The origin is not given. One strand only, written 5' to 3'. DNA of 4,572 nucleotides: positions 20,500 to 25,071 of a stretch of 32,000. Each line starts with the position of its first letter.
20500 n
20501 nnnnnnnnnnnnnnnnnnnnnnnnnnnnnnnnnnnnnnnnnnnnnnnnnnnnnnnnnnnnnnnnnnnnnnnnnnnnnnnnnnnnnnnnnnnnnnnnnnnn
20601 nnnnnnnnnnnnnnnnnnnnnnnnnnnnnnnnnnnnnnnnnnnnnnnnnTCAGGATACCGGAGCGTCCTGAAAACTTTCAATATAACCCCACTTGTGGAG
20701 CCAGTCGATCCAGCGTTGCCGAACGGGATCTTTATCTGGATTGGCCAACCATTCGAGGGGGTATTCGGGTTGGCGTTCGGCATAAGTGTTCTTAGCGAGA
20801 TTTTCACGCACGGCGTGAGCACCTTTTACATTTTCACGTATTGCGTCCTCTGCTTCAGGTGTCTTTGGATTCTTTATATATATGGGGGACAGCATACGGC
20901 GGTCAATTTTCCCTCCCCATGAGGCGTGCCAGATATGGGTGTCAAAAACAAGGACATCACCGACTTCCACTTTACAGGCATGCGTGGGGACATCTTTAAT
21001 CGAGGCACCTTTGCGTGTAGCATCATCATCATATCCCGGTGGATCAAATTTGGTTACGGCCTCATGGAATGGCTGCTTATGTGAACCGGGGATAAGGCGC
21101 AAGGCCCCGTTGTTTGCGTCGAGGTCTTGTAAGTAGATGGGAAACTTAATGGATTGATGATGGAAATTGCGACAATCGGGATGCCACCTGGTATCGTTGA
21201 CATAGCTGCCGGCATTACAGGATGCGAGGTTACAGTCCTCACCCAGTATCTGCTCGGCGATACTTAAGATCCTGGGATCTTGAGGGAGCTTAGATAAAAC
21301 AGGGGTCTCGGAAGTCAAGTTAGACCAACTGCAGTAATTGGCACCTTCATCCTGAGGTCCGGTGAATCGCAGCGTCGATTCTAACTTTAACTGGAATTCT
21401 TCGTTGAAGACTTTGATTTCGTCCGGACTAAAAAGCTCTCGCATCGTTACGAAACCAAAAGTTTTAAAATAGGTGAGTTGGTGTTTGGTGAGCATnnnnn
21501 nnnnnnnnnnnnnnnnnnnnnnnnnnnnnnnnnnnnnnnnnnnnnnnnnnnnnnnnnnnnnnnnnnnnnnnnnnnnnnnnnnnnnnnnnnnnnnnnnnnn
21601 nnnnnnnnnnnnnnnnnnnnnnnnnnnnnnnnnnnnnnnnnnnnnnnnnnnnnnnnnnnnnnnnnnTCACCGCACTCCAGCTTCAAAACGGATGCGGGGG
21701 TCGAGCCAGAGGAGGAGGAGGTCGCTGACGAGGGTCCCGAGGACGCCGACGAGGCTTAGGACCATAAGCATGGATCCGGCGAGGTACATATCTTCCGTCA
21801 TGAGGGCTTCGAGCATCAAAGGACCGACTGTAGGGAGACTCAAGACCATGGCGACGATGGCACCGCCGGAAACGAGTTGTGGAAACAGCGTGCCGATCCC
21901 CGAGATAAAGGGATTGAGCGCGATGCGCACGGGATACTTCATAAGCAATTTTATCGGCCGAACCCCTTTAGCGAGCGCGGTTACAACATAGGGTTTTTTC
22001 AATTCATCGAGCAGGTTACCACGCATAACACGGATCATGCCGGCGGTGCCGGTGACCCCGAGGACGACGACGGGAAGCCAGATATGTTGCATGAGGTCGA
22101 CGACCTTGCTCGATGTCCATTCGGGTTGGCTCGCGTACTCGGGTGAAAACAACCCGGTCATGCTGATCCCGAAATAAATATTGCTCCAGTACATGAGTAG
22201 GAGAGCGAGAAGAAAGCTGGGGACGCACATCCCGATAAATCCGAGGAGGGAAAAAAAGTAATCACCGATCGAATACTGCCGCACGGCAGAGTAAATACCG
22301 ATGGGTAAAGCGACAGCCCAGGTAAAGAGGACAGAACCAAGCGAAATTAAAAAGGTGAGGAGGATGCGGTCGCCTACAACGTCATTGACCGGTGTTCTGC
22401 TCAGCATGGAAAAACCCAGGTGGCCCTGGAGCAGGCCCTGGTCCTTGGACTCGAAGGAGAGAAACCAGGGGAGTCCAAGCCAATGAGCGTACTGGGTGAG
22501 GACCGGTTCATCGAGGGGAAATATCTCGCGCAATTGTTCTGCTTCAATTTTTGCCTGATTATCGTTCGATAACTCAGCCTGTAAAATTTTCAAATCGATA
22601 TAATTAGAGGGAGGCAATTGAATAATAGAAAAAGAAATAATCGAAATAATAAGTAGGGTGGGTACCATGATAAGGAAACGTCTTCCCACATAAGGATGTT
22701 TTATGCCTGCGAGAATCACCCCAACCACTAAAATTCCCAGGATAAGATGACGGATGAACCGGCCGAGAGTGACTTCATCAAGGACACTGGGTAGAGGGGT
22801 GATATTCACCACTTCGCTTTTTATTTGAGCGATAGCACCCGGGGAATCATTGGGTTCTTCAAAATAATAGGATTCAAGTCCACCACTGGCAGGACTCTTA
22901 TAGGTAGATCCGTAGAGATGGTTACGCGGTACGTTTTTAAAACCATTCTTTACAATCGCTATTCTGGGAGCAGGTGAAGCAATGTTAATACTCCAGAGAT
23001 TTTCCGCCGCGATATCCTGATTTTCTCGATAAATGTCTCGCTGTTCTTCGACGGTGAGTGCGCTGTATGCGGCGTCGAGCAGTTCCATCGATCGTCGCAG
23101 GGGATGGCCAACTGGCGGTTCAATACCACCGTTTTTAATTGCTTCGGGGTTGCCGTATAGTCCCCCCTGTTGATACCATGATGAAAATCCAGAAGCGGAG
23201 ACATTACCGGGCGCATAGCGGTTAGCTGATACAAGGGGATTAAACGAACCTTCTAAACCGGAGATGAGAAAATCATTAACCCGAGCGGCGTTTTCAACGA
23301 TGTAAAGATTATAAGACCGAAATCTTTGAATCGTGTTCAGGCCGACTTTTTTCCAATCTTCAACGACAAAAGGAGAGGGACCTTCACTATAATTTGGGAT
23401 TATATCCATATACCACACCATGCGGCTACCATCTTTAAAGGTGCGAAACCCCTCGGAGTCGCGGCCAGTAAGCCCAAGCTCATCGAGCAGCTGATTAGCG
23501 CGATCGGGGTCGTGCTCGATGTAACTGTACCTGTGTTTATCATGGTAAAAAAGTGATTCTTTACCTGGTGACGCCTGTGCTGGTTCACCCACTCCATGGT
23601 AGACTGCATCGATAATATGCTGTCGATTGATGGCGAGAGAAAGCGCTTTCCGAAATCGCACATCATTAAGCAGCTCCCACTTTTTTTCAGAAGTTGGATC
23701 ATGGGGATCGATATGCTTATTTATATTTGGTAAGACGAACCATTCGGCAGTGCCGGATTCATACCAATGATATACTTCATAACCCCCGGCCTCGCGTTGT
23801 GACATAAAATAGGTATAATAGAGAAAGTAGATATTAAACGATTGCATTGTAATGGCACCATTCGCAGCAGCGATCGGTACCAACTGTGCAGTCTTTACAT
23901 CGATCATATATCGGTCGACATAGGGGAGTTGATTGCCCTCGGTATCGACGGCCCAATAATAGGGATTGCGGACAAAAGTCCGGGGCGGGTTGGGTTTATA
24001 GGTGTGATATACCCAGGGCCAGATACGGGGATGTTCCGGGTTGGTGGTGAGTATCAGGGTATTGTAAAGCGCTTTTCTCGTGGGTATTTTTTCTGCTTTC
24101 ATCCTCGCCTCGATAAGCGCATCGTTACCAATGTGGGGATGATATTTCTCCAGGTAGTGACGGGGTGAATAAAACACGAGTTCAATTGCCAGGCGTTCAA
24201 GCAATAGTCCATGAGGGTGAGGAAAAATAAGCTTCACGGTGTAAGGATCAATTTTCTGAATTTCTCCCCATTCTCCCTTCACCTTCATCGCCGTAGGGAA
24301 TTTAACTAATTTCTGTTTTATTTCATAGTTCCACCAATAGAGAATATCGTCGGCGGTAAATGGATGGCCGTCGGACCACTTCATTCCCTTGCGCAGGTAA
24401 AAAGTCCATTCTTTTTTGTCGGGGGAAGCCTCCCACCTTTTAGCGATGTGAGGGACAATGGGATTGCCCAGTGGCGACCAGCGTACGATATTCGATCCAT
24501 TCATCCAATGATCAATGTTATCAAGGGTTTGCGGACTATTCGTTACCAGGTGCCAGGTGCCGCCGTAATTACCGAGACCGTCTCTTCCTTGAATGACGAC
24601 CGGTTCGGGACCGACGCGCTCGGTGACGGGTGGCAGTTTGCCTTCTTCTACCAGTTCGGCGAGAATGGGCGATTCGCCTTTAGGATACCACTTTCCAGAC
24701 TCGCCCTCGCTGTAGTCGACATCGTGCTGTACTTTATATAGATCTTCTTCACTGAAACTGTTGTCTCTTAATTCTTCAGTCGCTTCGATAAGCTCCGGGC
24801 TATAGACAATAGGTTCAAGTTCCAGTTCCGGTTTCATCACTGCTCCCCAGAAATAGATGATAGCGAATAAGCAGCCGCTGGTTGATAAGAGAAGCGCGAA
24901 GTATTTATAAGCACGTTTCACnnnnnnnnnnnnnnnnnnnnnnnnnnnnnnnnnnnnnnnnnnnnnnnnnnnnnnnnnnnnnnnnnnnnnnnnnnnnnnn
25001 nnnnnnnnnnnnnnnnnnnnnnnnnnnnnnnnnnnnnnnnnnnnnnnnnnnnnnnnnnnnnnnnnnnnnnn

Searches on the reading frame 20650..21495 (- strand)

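Call 5: search_protein_families(library=pfam, proteins=[window:20650-21495:-], max_evalue=0.01)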
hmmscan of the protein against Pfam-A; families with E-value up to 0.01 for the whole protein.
window:20650-21495:- (281 aa): 1 family
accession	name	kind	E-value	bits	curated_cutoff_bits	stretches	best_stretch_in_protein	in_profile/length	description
PF05721.19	PhyH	-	3e-16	60.8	22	1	11-192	2-202/213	Phytanoyl-CoA dioxygenase (PhyH)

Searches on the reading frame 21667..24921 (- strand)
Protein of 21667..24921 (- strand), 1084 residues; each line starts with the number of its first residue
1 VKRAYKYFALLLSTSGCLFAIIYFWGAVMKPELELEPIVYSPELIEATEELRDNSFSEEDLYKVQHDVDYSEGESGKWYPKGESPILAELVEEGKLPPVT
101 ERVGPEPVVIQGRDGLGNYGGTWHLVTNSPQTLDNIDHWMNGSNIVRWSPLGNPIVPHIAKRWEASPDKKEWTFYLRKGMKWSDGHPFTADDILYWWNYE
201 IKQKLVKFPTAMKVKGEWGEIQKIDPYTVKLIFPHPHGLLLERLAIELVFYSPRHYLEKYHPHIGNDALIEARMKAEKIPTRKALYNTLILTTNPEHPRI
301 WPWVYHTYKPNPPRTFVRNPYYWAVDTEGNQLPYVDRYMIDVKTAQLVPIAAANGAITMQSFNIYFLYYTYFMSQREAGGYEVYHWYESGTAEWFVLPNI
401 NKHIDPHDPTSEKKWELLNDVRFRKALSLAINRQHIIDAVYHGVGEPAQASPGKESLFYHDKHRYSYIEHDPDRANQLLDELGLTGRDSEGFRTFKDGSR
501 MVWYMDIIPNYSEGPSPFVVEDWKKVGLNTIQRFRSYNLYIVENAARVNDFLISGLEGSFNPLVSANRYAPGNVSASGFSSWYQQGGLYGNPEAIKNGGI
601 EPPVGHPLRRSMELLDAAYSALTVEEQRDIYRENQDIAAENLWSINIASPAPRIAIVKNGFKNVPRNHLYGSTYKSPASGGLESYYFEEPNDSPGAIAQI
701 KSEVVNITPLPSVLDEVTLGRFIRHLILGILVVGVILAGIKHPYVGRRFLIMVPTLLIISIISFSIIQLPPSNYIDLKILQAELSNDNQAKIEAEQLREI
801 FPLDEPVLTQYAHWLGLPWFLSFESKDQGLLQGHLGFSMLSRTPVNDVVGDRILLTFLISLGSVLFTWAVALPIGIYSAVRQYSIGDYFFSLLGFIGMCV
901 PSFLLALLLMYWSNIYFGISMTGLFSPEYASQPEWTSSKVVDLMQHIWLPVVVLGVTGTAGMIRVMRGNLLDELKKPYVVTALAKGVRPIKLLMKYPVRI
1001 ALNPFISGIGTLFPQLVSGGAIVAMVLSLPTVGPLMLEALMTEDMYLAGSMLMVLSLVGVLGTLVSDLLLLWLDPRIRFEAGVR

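Call 31: search_protein_families(library=pfam, proteins=[window:21667-24921:-], max_evalue=0.001)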
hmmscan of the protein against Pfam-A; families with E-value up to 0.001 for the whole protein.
window:21667-24921:- (1084 aa): 3 families
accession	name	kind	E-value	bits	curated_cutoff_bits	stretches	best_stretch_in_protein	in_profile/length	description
PF00496.27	SBP_bac_5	-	3.6e-50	171.6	32.4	1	155-532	2-321/368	Bacterial extracellular solute-binding proteins, family 5 Middle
PF00528.27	BPD_transp_1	-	3.2e-25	89.4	26.4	1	871-1078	1-183/184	Binding-protein-dependent transport system inner membrane component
PF19300.4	BPD_transp_1_N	-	0.00024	21.7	23.8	1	745-857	5-111/114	Binding-prot-dependent transport system membrane comp, N-term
